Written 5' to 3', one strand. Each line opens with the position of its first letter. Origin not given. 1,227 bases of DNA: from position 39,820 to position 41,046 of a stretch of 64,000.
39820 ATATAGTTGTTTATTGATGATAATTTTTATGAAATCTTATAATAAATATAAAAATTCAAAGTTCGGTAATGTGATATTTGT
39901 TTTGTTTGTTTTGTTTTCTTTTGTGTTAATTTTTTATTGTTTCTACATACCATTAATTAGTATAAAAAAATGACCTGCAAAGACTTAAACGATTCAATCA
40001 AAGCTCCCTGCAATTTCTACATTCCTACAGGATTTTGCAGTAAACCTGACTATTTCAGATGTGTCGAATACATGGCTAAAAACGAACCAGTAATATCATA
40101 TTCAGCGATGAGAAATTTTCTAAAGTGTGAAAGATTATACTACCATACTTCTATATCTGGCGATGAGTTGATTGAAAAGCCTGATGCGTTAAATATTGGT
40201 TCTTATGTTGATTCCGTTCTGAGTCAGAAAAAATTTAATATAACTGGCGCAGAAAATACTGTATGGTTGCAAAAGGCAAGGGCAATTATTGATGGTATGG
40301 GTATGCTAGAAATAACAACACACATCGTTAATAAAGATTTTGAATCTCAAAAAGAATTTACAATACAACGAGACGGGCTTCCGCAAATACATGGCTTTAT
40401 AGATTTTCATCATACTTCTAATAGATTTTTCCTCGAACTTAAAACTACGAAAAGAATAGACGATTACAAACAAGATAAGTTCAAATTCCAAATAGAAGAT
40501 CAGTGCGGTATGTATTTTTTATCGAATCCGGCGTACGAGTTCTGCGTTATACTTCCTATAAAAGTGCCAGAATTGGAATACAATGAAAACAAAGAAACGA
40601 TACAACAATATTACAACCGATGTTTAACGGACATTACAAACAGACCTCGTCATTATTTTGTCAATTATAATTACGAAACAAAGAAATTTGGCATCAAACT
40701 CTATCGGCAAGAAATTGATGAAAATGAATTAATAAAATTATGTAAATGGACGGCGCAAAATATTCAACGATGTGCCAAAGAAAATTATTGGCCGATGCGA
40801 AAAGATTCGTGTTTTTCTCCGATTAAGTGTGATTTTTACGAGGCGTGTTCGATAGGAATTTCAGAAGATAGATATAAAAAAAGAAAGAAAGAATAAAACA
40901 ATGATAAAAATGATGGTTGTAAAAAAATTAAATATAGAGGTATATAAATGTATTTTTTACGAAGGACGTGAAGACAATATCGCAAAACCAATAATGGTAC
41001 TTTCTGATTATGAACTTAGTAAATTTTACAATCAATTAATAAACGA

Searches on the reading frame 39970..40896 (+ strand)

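Call 41: search_protein_families(library=phrogs, proteins=[window:39970-40896:+], max_evalue=0.001)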
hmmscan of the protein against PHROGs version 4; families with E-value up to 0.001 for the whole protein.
window:39970-40896:+ (308 aa): 1 family
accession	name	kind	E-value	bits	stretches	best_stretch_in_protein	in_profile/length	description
phrog_1227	-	DNA, RNA and nucleotide metabolism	3.7e-05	24.1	1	36-166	13-156/268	exonuclease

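Call 47: search_protein_families(library=pfam, proteins=[window:39970-40896:+], max_evalue=0.01)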
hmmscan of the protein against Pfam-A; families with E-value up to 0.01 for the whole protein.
window:39970-40896:+ (308 aa): 1 family
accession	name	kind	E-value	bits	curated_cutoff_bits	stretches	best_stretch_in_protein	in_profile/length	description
PF12684.13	DUF3799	-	2.2e-06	28.1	26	1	43-175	1-141/233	PDDEXK-like domain of unknown function (DUF3799)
